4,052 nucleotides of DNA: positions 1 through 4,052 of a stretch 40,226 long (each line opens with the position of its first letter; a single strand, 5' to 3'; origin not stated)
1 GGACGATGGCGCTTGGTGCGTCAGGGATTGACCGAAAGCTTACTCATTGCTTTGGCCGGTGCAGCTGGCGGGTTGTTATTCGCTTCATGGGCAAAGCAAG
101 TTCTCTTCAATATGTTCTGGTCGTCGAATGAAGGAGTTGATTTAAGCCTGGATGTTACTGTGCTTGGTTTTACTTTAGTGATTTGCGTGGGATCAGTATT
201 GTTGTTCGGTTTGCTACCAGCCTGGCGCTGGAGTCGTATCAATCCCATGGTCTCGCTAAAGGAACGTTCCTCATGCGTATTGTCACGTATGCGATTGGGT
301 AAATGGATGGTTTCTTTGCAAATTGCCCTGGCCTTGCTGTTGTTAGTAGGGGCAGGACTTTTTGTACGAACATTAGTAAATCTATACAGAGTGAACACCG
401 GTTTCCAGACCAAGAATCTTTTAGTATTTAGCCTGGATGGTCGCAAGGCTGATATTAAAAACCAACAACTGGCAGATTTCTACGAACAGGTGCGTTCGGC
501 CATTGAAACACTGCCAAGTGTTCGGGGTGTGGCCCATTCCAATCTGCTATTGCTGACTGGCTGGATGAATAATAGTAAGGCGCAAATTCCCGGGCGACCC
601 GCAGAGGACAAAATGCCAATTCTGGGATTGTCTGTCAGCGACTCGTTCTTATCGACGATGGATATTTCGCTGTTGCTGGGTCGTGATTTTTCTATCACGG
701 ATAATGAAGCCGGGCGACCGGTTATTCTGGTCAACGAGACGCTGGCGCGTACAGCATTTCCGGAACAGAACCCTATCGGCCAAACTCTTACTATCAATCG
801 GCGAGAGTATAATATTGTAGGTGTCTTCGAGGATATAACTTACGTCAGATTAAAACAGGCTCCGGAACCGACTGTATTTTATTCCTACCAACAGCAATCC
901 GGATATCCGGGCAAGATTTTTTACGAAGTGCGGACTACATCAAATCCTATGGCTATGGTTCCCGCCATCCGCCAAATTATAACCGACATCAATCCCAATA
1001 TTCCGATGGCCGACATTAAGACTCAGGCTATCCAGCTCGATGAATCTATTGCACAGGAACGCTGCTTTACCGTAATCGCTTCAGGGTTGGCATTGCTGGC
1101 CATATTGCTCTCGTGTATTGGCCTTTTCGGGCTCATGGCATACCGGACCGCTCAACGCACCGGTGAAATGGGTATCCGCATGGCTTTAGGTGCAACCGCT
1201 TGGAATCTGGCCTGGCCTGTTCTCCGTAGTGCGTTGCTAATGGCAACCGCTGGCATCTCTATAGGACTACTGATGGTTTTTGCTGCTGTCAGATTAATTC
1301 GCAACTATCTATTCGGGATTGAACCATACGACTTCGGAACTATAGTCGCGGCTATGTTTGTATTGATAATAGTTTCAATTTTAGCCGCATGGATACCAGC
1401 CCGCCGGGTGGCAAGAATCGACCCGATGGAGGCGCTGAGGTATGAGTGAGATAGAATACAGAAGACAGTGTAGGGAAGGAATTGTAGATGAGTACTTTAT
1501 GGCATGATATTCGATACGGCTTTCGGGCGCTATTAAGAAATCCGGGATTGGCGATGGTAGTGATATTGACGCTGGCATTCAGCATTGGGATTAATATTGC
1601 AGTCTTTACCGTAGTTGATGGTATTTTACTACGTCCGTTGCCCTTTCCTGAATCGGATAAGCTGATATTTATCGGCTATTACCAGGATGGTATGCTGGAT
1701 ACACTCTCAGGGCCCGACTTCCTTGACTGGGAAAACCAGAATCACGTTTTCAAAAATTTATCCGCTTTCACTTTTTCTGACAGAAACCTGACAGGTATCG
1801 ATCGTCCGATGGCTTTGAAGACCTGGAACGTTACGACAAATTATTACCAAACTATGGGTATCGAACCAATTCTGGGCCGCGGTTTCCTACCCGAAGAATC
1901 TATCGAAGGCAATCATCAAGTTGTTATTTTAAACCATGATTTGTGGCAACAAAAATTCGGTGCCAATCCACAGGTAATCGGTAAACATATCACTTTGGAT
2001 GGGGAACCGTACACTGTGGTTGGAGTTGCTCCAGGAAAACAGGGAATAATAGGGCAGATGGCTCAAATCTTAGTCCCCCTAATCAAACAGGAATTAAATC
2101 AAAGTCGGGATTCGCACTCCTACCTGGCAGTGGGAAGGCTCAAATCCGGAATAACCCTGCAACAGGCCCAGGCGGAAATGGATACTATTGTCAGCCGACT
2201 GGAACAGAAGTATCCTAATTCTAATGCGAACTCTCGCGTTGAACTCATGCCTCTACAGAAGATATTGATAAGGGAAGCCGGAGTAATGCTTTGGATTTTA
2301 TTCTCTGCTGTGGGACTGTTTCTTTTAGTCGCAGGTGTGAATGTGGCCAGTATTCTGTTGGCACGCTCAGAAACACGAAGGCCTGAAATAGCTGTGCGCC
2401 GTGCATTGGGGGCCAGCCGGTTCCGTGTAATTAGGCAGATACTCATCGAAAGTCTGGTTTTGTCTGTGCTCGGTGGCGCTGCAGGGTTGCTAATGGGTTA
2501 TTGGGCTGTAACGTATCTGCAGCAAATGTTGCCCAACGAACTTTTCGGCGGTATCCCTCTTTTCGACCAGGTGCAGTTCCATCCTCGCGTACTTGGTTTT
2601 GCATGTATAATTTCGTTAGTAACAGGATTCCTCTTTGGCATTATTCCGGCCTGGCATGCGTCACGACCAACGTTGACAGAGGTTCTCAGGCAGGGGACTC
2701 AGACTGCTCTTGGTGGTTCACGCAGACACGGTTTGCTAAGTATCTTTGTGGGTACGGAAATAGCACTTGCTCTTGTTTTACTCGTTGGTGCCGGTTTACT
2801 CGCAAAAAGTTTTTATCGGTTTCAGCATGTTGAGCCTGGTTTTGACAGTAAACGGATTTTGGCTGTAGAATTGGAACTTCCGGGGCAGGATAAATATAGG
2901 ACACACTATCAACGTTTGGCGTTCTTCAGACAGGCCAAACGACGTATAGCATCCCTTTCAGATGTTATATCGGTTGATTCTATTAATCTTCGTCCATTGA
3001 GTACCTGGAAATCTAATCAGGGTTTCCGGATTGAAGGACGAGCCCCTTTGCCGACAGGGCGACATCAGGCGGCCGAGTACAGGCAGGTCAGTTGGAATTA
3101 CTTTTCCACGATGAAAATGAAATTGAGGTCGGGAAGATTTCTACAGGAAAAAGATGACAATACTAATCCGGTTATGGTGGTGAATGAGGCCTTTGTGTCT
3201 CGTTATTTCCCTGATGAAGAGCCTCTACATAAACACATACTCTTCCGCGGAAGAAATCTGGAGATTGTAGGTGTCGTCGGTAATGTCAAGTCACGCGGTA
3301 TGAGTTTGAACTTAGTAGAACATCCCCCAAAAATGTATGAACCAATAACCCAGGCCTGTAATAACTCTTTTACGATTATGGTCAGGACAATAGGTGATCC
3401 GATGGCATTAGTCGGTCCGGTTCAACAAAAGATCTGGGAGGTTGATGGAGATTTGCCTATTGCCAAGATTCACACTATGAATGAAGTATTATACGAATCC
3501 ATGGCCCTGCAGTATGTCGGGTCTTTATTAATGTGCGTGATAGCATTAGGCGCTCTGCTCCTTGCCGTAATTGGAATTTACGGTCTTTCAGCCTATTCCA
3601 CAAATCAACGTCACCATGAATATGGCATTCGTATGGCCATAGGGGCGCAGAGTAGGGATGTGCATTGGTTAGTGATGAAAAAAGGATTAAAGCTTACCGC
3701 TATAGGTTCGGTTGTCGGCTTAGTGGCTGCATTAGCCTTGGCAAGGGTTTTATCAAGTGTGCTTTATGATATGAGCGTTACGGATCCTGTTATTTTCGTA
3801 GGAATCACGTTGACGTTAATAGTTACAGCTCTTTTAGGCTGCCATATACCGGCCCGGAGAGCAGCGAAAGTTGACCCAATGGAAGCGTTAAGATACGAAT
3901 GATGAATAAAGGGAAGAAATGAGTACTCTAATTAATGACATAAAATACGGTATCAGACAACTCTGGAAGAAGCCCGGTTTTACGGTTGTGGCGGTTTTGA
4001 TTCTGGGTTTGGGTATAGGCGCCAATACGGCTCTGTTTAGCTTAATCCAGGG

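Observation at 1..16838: Six tandem fused-dimer MacB/FtsX (ADOP-like) permeases served by one ATPase gene and one TolC-like lipoprotein, with no adaptor gene in view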

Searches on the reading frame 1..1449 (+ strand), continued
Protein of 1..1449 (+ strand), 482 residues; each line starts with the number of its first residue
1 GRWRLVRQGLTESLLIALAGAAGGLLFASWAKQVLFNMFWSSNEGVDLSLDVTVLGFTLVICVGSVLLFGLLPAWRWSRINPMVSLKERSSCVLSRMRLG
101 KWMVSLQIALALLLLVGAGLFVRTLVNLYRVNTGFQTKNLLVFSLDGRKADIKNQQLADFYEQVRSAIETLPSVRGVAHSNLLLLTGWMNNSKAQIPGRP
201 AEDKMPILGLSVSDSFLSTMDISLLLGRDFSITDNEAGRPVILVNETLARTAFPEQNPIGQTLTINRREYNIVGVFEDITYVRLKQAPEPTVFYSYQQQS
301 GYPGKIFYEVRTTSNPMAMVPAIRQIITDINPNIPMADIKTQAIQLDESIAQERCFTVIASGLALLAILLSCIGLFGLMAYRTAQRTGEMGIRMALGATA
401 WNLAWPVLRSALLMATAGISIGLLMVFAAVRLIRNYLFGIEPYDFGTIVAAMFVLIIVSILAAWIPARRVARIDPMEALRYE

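Call 44: find_encoding_contigs(protein=P0259, flank=10000, max_places=1)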
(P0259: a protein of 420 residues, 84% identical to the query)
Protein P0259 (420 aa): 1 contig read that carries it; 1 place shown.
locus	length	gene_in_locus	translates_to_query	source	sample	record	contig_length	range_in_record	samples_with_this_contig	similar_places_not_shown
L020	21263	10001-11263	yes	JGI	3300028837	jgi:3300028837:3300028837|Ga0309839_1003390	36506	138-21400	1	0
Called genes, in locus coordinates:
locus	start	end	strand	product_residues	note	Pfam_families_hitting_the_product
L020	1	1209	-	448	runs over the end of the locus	?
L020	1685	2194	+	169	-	-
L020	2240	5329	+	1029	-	PF13385:Laminin_G_3, PF07532:Big_4, PF07944:Beta-AFase-like_GH127_cat, PF20736:Glyco_hydro127M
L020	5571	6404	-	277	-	-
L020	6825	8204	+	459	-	PF00072:Response_reg, PF00158:Sigma54_activat, PF14532:Sigma54_activ_2, PF07728:AAA_5 (weak), PF25601:AAA_lid_14, PF02954:HTH_8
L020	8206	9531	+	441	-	PF00512:HisKA (faint), PF02518:HATPase_c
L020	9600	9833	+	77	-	PF01361:Tautomerase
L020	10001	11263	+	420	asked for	PF25973:BSH_CzcB (faint)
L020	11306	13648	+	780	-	PF12704:MacB_PCD, PF02687:FtsX, PF12704:MacB_PCD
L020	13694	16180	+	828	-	PF12704:MacB_PCD, PF02687:FtsX, PF12704:MacB_PCD, PF02687:FtsX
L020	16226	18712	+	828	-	PF12704:MacB_PCD, PF02687:FtsX, PF12704:MacB_PCD, PF02687:FtsX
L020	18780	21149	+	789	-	PF12704:MacB_PCD, PF02687:FtsX, PF12704:MacB_PCD, PF02687:FtsX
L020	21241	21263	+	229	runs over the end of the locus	PF02463:SMC_N (weak), PF00005:ABC_tran, PF13304:AAA_21 (faint)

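Call 45: find_encoding_contigs(protein=P0294, flank=10000, max_places=2)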
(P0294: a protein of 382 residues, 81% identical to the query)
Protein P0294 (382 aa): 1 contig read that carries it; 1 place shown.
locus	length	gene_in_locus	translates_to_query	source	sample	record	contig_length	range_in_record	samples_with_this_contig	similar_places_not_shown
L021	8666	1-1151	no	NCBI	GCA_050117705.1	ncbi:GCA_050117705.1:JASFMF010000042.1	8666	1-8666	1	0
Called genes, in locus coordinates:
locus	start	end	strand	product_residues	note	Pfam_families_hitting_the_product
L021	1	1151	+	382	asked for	?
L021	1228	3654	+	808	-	PF12704:MacB_PCD, PF02687:FtsX, PF12704:MacB_PCD, PF02687:FtsX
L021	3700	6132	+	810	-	PF12704:MacB_PCD, PF02687:FtsX, PF12704:MacB_PCD, PF02687:FtsX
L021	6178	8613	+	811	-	PF12704:MacB_PCD, PF02687:FtsX, PF12704:MacB_PCD, PF02687:FtsX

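Call 51: search_protein_families(library=pfam, proteins=[L021:3-1151:+, L019:18948-19496:+, L017:18455-19135:+, L017:17469-18221:+, L016:9252-10001:+], max_evalue=0.001)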
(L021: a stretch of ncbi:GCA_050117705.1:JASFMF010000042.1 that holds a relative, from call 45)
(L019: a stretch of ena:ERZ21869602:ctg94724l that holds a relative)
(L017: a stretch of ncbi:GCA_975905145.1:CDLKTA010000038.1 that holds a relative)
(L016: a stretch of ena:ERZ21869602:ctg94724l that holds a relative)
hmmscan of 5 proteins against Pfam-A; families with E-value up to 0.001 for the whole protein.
L021:3-1151:+ (382 aa): 4 families
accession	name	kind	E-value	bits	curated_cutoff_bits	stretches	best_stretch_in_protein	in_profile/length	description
PF13437.12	HlyD_3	-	4.7e-13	50.2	22.2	1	198-288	2-94/106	HlyD family secretion protein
PF16576.10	HlyD_D23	-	1.4e-07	31.4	30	1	24-283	5-197/214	Barrel-sandwich domain of CusB or HlyD membrane-fusion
PF00364.28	Biotin_lipoyl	-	0.00015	21.9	22.1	0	38-67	44-73/73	Biotin-requiring enzyme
PF13533.13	Biotin_lipoyl_2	-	0.00038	20.6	29.8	0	200-229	5-32/32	Biotin-lipoyl like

L019:18948-19496:+ (182 aa): 4 families
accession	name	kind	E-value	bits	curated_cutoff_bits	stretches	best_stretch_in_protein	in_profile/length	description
PF04542.20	Sigma70_r2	-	3.1e-12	46.5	24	1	13-79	1-69/71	Sigma-70 region 2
PF08281.18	Sigma70_r4_2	-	2.8e-09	36.9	25.7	1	111-163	2-54/54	Sigma-70, region 4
PF07638.17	Sigma70_ECF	-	1.2e-06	29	21.1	1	39-168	53-184/185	ECF sigma factor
PF04545.22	Sigma70_r4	-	5.9e-06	26.1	24.1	1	126-165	11-50/50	Sigma-70, region 4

L017:18455-19135:+ (226 aa): 4 families
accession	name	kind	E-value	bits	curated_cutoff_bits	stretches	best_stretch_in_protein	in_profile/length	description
PF00005.33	ABC_tran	-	1.4e-30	107.1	25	1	21-169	1-136/137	ABC transporter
PF13304.12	AAA_21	-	1.9e-10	41.7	27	1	110-201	220-300/304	AAA domain, putative AbiEii toxin, Type IV TA system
PF13175.12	AAA_15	-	0.00027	21.1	32.1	0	21-53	14-45/374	AAA ATPase domain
PF02463.25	SMC_N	-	0.00042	20.3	40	0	132-213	127-211/220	RecF/RecN/SMC N terminal domain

L017:17469-18221:+ (250 aa): 5 families
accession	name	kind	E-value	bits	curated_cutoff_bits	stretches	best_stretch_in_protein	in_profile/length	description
PF00005.33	ABC_tran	-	2.5e-36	125.7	25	1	29-177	1-136/137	ABC transporter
PF13304.12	AAA_21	-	4.8e-06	27.3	27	0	43-69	3-26/304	AAA domain, putative AbiEii toxin, Type IV TA system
PF02463.25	SMC_N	-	5.1e-06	26.5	40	1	40-222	25-212/220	RecF/RecN/SMC N terminal domain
PF03215.21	Rad17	-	0.00035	21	23.8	1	22-61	29-67/186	Rad17 P-loop domain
PF13555.12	AAA_29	-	0.00047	20.3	27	1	28-66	11-50/61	P-loop containing region of AAA domain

L016:9252-10001:+ (249 aa): 5 families
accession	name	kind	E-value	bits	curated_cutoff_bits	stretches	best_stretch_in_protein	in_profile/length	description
PF00005.33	ABC_tran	-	3.3e-36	125.4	25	1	28-176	1-136/137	ABC transporter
PF02463.25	SMC_N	-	4.2e-06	26.8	40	1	39-221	25-212/220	RecF/RecN/SMC N terminal domain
PF13304.12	AAA_21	-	1.6e-05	25.6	27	0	42-63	3-24/304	AAA domain, putative AbiEii toxin, Type IV TA system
PF03215.21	Rad17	-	8.3e-05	23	23.8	1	21-81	29-87/186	Rad17 P-loop domain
PF13555.12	AAA_29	-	0.00034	20.7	27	1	27-65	11-50/61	P-loop containing region of AAA domain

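Call 71: find_encoding_contigs(protein=P0012, flank=10000, max_places=2)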
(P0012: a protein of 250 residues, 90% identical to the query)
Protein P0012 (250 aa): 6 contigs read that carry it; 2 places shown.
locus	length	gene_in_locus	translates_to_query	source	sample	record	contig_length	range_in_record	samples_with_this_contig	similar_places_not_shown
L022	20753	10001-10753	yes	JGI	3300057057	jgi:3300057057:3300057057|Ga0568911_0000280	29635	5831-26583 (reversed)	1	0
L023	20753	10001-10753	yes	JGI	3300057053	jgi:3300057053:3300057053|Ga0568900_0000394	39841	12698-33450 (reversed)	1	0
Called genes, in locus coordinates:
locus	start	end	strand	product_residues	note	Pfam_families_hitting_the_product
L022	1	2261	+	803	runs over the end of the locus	PF12704:MacB_PCD, PF02687:FtsX, PF12704:MacB_PCD, PF02687:FtsX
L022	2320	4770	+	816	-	PF12704:MacB_PCD, PF02687:FtsX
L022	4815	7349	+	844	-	PF12704:MacB_PCD, PF02687:FtsX, PF12704:MacB_PCD, PF02687:FtsX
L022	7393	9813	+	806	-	PF12704:MacB_PCD, PF02687:FtsX, PF12704:MacB_PCD, PF02687:FtsX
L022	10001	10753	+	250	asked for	PF00005:ABC_tran, PF02463:SMC_N (faint), PF13304:AAA_21 (faint)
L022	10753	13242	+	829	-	PF12704:MacB_PCD, PF02687:FtsX, PF12704:MacB_PCD, PF02687:FtsX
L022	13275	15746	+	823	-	PF12704:MacB_PCD, PF02687:FtsX, PF12704:MacB_PCD, PF02687:FtsX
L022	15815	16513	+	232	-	PF00005:ABC_tran, PF13304:AAA_21 (weak)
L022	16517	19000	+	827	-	PF12704:MacB_PCD, PF02687:FtsX, PF12704:MacB_PCD, PF02687:FtsX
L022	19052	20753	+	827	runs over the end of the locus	PF12704:MacB_PCD, PF02687:FtsX, PF12704:MacB_PCD, PF02687:FtsX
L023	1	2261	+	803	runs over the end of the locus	PF12704:MacB_PCD, PF02687:FtsX, PF12704:MacB_PCD, PF02687:FtsX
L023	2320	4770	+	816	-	PF12704:MacB_PCD, PF02687:FtsX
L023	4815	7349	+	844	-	PF12704:MacB_PCD, PF02687:FtsX, PF12704:MacB_PCD, PF02687:FtsX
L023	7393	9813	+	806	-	PF12704:MacB_PCD, PF02687:FtsX, PF12704:MacB_PCD, PF02687:FtsX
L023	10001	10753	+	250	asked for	PF00005:ABC_tran, PF02463:SMC_N (faint), PF13304:AAA_21 (faint)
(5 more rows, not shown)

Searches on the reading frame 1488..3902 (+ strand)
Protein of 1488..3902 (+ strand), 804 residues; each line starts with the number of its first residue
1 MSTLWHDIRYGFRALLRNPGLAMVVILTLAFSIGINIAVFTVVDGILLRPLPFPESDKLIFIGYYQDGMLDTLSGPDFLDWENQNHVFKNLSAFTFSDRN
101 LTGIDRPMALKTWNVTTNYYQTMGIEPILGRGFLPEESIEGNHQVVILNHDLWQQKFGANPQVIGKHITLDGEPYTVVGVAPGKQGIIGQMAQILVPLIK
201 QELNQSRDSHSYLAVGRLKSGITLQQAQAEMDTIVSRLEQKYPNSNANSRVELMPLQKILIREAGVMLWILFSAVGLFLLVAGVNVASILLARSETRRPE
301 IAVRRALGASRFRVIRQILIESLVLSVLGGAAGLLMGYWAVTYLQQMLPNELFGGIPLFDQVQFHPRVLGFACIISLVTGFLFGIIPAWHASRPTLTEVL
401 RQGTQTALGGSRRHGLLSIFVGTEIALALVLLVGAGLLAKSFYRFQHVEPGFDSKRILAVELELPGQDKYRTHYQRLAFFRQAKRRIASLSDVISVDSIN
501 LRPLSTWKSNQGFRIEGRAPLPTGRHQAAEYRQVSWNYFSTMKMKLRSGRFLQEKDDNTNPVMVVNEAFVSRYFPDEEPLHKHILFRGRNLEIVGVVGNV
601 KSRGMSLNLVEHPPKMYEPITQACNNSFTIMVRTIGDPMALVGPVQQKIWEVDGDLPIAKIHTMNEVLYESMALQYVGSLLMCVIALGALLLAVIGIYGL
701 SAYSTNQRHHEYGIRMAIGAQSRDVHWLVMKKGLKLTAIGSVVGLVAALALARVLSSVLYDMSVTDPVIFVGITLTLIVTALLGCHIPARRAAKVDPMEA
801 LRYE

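Call 4: search_protein_families(library=pfam, proteins=[window:1488-3902:+], max_evalue=0.01)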
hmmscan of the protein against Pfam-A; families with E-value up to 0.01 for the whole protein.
window:1488-3902:+ (804 aa): 2 families
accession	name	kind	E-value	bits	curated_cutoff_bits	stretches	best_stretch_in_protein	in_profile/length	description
PF12704.14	MacB_PCD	-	7.7e-35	121.5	27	2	24-233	3-206/207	MacB-like periplasmic core domain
PF02687.27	FtsX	-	4.8e-31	107.7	25.5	2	273-393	2-117/120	FtsX-like permease C-terminal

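Call 5: search_protein_families(library=ncbifam, proteins=[window:1488-3902:+], max_evalue=0.01)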
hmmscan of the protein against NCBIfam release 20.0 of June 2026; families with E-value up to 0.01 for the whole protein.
window:1488-3902:+ (804 aa): 10 families
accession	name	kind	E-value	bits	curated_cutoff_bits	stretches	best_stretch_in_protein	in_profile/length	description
TIGR03434.1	ADOP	subfamily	7.4e-263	874.3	622.3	1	4-804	1-803/803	ADOP family duplicated permease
NF007826.0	PRK10535.1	equivalog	2.4e-42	145.1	966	2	109-394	366-639/648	macrolide ABC transporter ATP-binding protein/permease MacB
TIGR02212.1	lolCE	equivalog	2.7e-12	46.3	362.45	2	270-401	268-409/411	lipoprotein-releasing ABC transporter permease subunit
NF008357.0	PRK11146.1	exception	4.6e-07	29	439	1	208-347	210-348/414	lipoprotein-releasing ABC transporter permease subunit LolE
TIGR02213.1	lolE_release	exception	8.8e-05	21.5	540.35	1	260-338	258-336/411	lipoprotein-releasing ABC transporter permease subunit LolE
NF038008.1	ABC_perm_DarB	equivalog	0.0001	20.4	700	1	267-348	272-353/777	darobactin export ABC transporter permease subunit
TIGR00439.2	FtsX_Gneg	equivalog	0.00056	19.2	255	1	260-393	165-288/292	permease-like cell division protein FtsX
NF038346.1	FtsX_actino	exception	0.00098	18.6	250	1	267-389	179-299/308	permease-like cell division protein FtsX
NF008076.0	PRK10814.1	exception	0.0013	17.8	473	1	676-804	266-399/399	lipoprotein-releasing ABC transporter permease subunit LolC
NF038347.1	FtsX_Gpos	exception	0.0014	18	225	1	259-382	165-285/296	permease-like cell division protein FtsX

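Call 8: find_encoding_contigs(protein=window:1488-3902:+, flank=10000, max_places=6)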
Protein window:1488-3902:+ (804 aa): no gene with exactly this product is on record in the collection.
